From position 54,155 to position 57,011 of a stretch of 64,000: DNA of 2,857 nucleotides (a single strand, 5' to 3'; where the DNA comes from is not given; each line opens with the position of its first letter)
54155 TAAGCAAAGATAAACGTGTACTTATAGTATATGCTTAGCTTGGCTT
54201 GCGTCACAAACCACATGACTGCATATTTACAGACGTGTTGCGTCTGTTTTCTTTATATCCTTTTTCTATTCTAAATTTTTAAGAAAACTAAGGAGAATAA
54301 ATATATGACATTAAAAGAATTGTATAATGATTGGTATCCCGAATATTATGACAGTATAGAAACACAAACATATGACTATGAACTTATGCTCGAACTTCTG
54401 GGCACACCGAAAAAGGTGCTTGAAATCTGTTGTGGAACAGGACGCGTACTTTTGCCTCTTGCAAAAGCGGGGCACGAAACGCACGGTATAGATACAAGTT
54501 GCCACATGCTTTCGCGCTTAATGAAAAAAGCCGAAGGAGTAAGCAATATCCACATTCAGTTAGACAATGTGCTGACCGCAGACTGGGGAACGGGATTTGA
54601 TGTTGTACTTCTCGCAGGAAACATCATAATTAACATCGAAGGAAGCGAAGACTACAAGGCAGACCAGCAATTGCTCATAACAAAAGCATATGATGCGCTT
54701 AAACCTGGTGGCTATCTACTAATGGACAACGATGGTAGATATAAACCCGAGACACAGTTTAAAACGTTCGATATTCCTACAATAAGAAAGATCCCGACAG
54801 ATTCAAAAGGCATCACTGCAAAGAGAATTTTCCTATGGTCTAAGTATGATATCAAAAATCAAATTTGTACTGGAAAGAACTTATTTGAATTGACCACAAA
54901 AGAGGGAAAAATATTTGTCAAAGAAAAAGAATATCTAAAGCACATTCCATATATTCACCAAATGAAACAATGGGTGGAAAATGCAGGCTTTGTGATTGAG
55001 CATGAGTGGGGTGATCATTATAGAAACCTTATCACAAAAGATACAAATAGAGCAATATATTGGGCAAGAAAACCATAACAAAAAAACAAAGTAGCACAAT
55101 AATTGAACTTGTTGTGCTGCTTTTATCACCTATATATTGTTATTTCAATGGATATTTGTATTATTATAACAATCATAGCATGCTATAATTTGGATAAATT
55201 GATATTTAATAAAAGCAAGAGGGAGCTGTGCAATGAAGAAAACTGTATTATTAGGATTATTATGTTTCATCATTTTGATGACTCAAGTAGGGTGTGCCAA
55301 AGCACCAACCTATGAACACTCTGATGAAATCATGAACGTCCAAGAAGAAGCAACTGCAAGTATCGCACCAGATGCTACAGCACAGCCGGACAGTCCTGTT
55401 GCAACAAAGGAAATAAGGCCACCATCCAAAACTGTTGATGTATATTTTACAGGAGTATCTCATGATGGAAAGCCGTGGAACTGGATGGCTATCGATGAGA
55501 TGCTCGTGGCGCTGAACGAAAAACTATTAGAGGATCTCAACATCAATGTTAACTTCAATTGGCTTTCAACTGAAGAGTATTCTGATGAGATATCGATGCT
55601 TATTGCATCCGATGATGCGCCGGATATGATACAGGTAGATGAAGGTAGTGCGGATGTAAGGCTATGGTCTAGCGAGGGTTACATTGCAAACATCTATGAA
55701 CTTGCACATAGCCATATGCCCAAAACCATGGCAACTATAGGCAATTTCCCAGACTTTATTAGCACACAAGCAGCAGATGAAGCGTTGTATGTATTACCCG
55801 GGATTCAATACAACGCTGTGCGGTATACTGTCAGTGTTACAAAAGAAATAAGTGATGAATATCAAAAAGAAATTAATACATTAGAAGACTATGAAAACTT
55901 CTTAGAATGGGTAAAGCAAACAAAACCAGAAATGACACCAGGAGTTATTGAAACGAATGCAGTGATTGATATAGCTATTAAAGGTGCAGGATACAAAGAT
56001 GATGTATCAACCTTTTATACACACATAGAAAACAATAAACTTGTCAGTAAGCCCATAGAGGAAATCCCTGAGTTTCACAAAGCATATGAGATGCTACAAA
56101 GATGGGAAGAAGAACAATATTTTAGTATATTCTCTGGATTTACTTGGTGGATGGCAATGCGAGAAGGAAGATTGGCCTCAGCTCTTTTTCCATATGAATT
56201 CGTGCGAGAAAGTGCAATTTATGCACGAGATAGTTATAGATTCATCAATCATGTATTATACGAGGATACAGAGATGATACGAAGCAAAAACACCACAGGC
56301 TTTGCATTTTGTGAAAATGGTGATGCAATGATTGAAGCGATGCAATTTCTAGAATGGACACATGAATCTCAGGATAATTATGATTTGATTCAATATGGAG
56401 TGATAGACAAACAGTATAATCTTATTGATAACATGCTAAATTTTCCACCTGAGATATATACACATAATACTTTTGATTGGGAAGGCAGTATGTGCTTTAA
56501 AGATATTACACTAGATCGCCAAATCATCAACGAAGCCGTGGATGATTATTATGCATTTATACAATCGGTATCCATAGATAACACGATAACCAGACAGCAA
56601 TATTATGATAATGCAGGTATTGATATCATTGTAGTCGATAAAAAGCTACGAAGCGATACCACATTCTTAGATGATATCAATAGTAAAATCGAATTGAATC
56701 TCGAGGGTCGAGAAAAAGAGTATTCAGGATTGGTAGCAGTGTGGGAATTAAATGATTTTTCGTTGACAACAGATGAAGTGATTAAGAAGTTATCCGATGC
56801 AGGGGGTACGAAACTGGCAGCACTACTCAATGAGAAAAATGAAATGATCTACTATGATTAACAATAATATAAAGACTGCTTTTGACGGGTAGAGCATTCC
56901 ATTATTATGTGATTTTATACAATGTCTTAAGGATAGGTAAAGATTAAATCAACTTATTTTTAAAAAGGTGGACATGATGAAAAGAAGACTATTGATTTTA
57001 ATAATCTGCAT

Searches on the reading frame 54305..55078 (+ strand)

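Call 55: search_protein_families(library=ncbifam, proteins=[window:54305-55078:+])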
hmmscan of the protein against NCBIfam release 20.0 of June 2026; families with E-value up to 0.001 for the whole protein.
window:54305-55078:+ (257 aa): 12 families
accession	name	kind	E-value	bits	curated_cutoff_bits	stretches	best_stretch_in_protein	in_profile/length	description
NF041820.1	daptide_MTase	equivalog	1.5e-15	57.4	175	1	3-145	3-147/243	daptide-type RiPP biosynthesis methyltransferase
NF043040.1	corrin_prot_MT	hypoth_equivalog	2.5e-11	43.4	180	1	34-142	41-149/216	corrinoid protein-associated methyltransferase CpaM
TIGR01983.1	UbiG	equivalog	5.2e-06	25.9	102.95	1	35-140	50-151/228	bifunctional 2-polyprenyl-6-hydroxyphenol methylase/3-demethylubiquinol 3-O-methyltransferase UbiG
NF051855.1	GlySarMtaseBact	equivalog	7.1e-06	25.8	350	1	35-142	54-160/259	glycine/sarcosine N-methyltransferase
TIGR01934.1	MenG_MenH_UbiE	subfamily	1.3e-05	24.7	158.35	1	34-84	39-90/223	ubiquinone/menaquinone biosynthesis methyltransferase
TIGR02021.1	BchM-ChlM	equivalog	1.4e-05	24.7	158.9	1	34-107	54-128/218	magnesium protoporphyrin IX methyltransferase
NF008405.0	PRK11207.1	equivalog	1.6e-05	24.4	218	1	34-139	30-131/198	tellurite resistance methyltransferase TehB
NF001244.0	PRK00216.1-5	equivalog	2.6e-05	23.6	216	1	35-80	49-98/236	bifunctional demethylmenaquinone methyltransferase/2-methoxy-6-polyprenyl-1,4-benzoquinol methylase UbiE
NF008992.0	PRK12335.1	equivalog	4.4e-05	22.8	303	1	33-102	121-191/289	SAM-dependent methyltransferase TehB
TIGR02081.1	metW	equivalog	5.6e-05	22.8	189.5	1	24-105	3-83/194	methionine biosynthesis protein MetW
NF045667.1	MTase_DVU1556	equivalog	0.00012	21.6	155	1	35-140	23-119/213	DVU_1556 family methyltransferase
TIGR00755.1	ksgA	equivalog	0.00071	19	171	0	35-107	30-102/256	16S rRNA (adenine(1518)-N(6)/adenine(1519)-N(6))-dimethyltransferase RsmA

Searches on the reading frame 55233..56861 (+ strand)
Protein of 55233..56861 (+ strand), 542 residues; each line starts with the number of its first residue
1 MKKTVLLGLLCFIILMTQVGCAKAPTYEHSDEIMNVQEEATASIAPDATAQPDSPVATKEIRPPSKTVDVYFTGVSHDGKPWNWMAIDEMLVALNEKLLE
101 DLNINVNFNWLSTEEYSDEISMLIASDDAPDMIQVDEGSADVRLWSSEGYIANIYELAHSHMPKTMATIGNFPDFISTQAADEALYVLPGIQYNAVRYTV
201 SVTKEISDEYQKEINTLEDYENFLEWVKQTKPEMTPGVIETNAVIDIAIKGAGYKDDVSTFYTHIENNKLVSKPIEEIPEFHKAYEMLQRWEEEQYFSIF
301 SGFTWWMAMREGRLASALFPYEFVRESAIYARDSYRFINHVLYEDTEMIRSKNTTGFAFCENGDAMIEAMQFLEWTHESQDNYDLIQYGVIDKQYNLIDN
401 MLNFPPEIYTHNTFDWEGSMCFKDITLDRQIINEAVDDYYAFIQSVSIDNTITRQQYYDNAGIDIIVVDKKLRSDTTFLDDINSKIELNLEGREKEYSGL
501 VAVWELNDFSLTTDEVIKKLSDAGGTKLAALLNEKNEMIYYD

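Call 55: search_protein_families(library=ncbifam, proteins=[window:55233-56861:+])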
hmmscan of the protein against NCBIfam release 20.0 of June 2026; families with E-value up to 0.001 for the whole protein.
window:55233-56861:+ (542 aa): 0 families

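Call 76: search_protein_families(library=pfam, proteins=[window:55233-56861:+])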
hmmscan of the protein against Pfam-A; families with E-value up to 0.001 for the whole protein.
window:55233-56861:+ (542 aa): 2 families
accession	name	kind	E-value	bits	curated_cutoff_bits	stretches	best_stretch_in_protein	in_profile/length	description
PF13416.11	SBP_bac_8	-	0.00016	22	27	1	102-296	10-170/279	Bacterial extracellular solute-binding protein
PF01547.30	SBP_bac_1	-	0.00049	20.6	26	0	102-158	22-77/307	Bacterial extracellular solute-binding protein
